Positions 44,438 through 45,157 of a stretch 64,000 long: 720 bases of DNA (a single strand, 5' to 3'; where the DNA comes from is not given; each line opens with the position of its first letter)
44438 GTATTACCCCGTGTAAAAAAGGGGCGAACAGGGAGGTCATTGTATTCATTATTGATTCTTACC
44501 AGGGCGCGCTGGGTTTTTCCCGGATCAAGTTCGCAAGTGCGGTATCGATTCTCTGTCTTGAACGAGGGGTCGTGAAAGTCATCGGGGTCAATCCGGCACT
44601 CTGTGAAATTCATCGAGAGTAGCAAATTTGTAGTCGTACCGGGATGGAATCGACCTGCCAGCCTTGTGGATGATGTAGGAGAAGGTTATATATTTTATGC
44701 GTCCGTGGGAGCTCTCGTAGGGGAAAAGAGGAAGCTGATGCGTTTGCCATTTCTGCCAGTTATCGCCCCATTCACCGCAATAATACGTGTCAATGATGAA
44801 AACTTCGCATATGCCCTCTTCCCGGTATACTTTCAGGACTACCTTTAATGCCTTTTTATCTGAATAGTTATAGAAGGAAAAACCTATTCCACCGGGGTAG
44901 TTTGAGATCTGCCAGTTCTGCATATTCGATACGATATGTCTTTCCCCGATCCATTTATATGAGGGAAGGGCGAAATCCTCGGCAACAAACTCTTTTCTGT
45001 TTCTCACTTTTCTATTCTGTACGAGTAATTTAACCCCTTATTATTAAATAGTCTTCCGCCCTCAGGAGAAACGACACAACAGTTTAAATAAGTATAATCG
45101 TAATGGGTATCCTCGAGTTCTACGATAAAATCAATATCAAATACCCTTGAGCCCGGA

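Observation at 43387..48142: Intact, translationally coupled four-gene operon: double-HTH EEP enzyme, Fic protein, 139-aa unknown, two-HKD PLD protein. Candidate undescribed toxin/defence-type module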

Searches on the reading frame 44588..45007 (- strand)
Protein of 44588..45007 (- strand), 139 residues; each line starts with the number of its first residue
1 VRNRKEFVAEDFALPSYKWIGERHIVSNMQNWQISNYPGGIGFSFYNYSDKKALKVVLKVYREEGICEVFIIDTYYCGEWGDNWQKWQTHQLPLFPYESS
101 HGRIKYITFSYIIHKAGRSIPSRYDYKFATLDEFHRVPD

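Call 3: search_protein_families(library=pfam, proteins=[window:44588-45007:-], max_evalue=0.1)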
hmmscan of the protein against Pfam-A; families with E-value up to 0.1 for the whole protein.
window:44588-45007:- (139 aa): 0 families

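Call 4: search_protein_families(library=padloc, proteins=[window:44588-45007:-], max_evalue=0.1)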
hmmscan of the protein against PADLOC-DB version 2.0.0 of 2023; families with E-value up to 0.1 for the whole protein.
window:44588-45007:- (139 aa): 0 families

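Call 5: search_protein_families(library=ncbifam, proteins=[window:44588-45007:-], max_evalue=0.1)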
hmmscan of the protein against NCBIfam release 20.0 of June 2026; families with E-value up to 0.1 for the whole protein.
window:44588-45007:- (139 aa): 1 family
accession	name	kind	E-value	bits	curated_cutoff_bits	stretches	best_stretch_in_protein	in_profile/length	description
TIGR04122.1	Xnuc_lig_assoc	equivalog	0.099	11.4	325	0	6-62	127-184/326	ligase-associated DNA damage response exonuclease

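Call 9: find_homologous_proteins(query=window:44588-45007:-, max_evalue=0.001)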
Query window:44588-45007:- (139 aa): 6 proteins with E <= 0.001 among 6 candidates.
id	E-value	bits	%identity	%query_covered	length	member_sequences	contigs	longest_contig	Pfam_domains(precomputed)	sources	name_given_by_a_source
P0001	8.9e-94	329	100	100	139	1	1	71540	-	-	-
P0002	2.2e-55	205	66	95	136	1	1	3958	-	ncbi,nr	ncbi:MAG: hypothetical protein HQK97_11120 [Nitrospirae bacterium]|nr:hypothetical protein [Nitrospi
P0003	4.2e-52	194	62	92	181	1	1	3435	-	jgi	jgi:hypothetical protein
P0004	1.1e-50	189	63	92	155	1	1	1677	-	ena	-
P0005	4.1e-46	175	73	71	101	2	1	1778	-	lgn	-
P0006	3.3e-31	126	75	51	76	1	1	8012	-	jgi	jgi:hypothetical protein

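Call 39: search_protein_families(library=pfam, proteins=[window:44588-45007:-], max_evalue=10)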
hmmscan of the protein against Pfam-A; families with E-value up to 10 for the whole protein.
window:44588-45007:- (139 aa): 0 families

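Call 40: search_protein_representatives(protein=window:44588-45007:-)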
Query: 139 residues. Proteins with E-value up to 0.001 (for the whole library): 18; up to 1e-10: 11; up to 1e-30: 5. The best 18 are listed.
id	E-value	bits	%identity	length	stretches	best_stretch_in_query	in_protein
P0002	7.0e-56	204.6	66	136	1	5-136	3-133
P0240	5.4e-48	179.0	60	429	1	8-136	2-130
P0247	9.5e-45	168.4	55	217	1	7-136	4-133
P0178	4.9e-43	162.9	57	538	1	8-135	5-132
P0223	3.7e-33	130.8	48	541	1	9-135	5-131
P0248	1.5e-28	115.9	41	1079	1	7-135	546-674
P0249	7.0e-27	110.5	65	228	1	62-136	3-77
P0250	1.6e-20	89.8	67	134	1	9-71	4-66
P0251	2.2e-14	69.9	41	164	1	9-136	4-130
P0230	4.8e-14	68.8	33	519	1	9-134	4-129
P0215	7.9e-14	68.1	38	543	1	6-135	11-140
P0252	2.6e-10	56.6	38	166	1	9-128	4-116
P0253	1.6e-08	50.8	42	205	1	50-130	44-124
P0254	1.1e-07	48.1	37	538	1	9-129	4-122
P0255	7.7e-05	38.9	36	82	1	65-135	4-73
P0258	2.3e-04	37.4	31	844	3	46-97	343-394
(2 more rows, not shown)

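Call 55: search_solved_structures(query=A8, max_evalue=0.01)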
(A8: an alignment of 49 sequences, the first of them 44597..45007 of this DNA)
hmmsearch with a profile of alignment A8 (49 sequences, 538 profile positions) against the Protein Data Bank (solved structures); distinct sequences matched with E-value up to 0.01: 11.
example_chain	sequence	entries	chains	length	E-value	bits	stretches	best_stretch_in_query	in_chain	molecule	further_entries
4ggj_A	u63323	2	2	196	6.2e-13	51.5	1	480-533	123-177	Mitochondrial cardiolipin hydrolase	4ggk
9lkx_K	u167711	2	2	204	1.1e-12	50.7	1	480-534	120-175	Mitochondrial cardiolipin hydrolase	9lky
1byr_A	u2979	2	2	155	2e-06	30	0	481-526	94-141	PROTEIN (ENDONUCLEASE)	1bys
6ehi_A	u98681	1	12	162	8.6e-05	24.6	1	214-338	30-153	Nuclease NucT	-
4gel_A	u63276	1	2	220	0.00017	23.6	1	190-340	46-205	Mitochondrial cardiolipin hydrolase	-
4gem_A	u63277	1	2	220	0.00035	22.6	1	190-341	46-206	Mitochondrial cardiolipin hydrolase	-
4gen_A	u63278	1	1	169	0.00069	21.6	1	379-533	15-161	Mitochondrial cardiolipin hydrolase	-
4h4a_A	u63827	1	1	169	0.00073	21.5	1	379-533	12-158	Mitochondrial cardiolipin hydrolase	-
7e0m_A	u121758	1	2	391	0.0011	21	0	287-438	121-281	Phospholipase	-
30ie_B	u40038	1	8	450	0.0011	20.9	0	429-523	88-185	Virion nicking-joining enzyme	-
5lzk_A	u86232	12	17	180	0.0067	18.3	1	213-499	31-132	Protein FAM83B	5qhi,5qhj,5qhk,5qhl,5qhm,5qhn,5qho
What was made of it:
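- The closest solved PLD relatives are nucleases (Nuc, Zucchini, NucT; call 55). The PLD is nearest to nucleases (call 55). The PLD profile is closest to the soluble Nuc/Zucchini type (call 55).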

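Call 58: search_protein_families(library=pfam, proteins=[P0258], max_evalue=0.001)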
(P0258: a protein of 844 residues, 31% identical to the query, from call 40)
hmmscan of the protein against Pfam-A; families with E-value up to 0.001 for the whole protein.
P0258 (844 aa): 2 families
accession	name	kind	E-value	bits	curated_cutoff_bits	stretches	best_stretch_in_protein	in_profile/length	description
PF01301.25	Glyco_hydro_35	-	1.2e-261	866.6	27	3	28-266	2-250/319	Glycosyl hydrolases family 35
PF02449.21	Glyco_hydro_42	-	8e-20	72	21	2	581-731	9-161/376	Beta-galactosidase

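Call 60: predict_structure(alignment_id=A8)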
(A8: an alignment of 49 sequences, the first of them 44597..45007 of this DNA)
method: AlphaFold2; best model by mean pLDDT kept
length: 137 residues; sequences in the alignment: 49
mean_pLDDT: 92.6   pTM: 0.83
mean pLDDT of the five models: 92.6, 92.2, 91.9, 91.5, 91.3
residues with pLDDT >= 90: 110; 70-90: 23; 50-70: 1; < 50: 3
segments of 3 or more residues with pLDDT < 50: 1-3
pLDDT, mean of each block of 10 residues (from residue 1): 74 96 91 92 96 97 95 96 96 87 95 94 97 89
secondary structure, 60 per line:
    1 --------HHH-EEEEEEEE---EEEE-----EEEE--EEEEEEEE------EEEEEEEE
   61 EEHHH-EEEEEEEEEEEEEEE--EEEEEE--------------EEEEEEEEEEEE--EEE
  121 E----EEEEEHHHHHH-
elements in order: E13-20 E24-27 E33-36 E39-46 E53-62 E67-81 E84-89 E104-115 E118-121 E126-130 H131-136
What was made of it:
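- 44599..45007 (-): PLD N-terminal domain (the '139-aa unknown'): CBM21-like starch/glycogen-binding fold. AF2 pLDDT 92.6 (call 60).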

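Call 64: fold_search(model_id=the predicted structure, library=pdb)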
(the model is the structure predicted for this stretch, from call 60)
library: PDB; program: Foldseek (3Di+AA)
matches with E <= 10: 1225; with E <= 0.001: 1
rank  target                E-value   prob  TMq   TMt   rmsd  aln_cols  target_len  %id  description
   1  2eef_MODEL_1_A        6.1e-04  1.00  0.54  0.48   4.7       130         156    9  Solution structure of the CBM_21 domain from human protein phosphatase 1, regulatory (inhibitor) subunit 3B (released 2007-08-21)
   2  7qfa_B                1.8e-03  1.00  0.53  0.57   3.8       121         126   14  Monoclinic crystal structure of PTG CBM21 in complex with beta-cyclodextrin (released 2022-11-02)
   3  7qf7_A                1.8e-03  1.00  0.50  0.53   6.4       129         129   12  Orthorhombic crystal structure of PTG CBM21 in complex with beta-cyclodextrin (released 2022-11-02)
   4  7qfa_C                2.6e-03  1.00  0.54  0.59   3.8       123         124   14  Monoclinic crystal structure of PTG CBM21 in complex with beta-cyclodextrin (released 2022-11-02)
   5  7qfa_A                2.9e-03  1.00  0.50  0.52   6.3       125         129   12  Monoclinic crystal structure of PTG CBM21 in complex with beta-cyclodextrin (released 2022-11-02)
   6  7qm2_B                2.9e-03  1.00  0.50  0.42   6.2       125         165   13  Crystal structure of the PP1/PTG/beta-cyclodextrin ternary complex (released 2022-11-02)
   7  9nms_A                4.2e-03  0.99  0.38  0.19  10.1       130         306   14  R162Q mutant of inwardly rectifying potassium channel Kir7.1 (released 2026-01-28)
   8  7qm2_D                5.7e-03  1.00  0.47  0.40   6.5       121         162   12  Crystal structure of the PP1/PTG/beta-cyclodextrin ternary complex (released 2022-11-02)
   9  2djm_MODEL_1_A        5.7e-03  1.00  0.40  0.49   7.5       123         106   18  Solution structure of N-terminal starch-binding domain of glucoamylase from Rhizopus oryzae (released 2007-03-27)
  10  9pr5_A                8.7e-03  0.98  0.37  0.19   9.9       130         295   13  Cryo-EM structure of the human inward-rectifier potassium 7.1 channel (Kir7.1) extended state (released 2026-02-25)
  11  9neo_B                9.7e-03  0.89  0.32  0.26   8.9       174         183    7  TEAD2 YAP binding domain (YBD) (released 2026-03-04)
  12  6o9v_A                1.1e-02  0.85  0.29  0.17   9.8       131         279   13  KirBac3.1 mutant at a resolution of 3.1 Angstroms (released 2020-05-27)
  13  7oyj_A                1.3e-02  0.77  0.29  0.23   8.6       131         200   11  Crystal structure of hTEAD2 in complex with fragment at the interface 2 (released 2022-05-25)
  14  9neo_A                1.5e-02  0.90  0.34  0.25   7.5       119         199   11  TEAD2 YAP binding domain (YBD) (released 2026-03-04)
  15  9nmt_A                1.7e-02  0.98  0.38  0.20  10.1       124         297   14  ML418 bound inwardly rectifying potassium channel Kir7.1 R162Q mutant (released 2026-01-28)
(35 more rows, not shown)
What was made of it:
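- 44599..45007 (-): Eight of the top nine Foldseek PDB hits are CBM21 domains: PPP1R3B, PTG with beta-cyclodextrin, and Rhizopus glucoamylase SBD, with prob 1.00 and TM up to 0.59 (call 64).
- On CBM21 (PF03370), PLD N-domain: 8 of the top 9 Foldseek hits are CBM21, with prob 1.00 and TM 0.50-0.59 for the best (calls 60, 64).
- Closest known: PP1 glycogen-targeting subunits. Same: These are the best structural matches of the PLD N-domain (call 64).
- PLD-N model pLDDT is 92.6, and 8 of the top 9 PDB hits are CBM21, with prob 1.00 and TM 0.50-0.59, including PTG bound to beta-cyclodextrin (calls 60, 64). 8 of the top 9 fold hits for PLD-N are CBM21 (call 64).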

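Call 73: search_solved_structures(query=A6, max_evalue=10)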
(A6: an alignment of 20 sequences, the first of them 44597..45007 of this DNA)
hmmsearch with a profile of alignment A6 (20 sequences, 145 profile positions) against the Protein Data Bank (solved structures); distinct sequences matched with E-value up to 10: 2.
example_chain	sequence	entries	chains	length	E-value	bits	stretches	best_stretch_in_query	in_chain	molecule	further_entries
8jw0_e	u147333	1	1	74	0.24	14.4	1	10-48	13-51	Photosystem I PsaE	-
5cwl_A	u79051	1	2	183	1.5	11.8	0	49-67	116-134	Designed helical repeat protein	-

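Call 83: find_encoding_contigs(protein=P0002, flank=4000, max_places=2)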
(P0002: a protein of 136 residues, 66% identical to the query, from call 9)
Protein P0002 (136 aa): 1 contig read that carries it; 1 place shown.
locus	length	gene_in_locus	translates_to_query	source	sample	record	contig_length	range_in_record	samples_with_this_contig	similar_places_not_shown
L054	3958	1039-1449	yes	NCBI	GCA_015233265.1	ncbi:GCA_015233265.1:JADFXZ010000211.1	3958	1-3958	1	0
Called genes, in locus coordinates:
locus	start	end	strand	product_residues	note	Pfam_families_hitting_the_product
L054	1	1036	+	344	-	PF02661:Fic (weak)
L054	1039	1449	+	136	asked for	-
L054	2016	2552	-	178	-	-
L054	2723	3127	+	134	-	PF01951:Archease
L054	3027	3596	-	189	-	-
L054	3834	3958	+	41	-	?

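Call 84: find_encoding_contigs(protein=P0003, flank=4000, max_places=2)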
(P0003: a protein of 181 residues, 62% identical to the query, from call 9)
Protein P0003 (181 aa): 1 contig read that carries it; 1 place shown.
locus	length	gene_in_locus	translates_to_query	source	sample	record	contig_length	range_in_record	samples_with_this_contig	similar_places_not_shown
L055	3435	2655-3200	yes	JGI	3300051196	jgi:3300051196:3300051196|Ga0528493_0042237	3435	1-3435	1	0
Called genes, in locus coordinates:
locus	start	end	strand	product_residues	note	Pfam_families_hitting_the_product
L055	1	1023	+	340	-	?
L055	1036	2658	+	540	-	PF02661:Fic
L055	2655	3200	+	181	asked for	-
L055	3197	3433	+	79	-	?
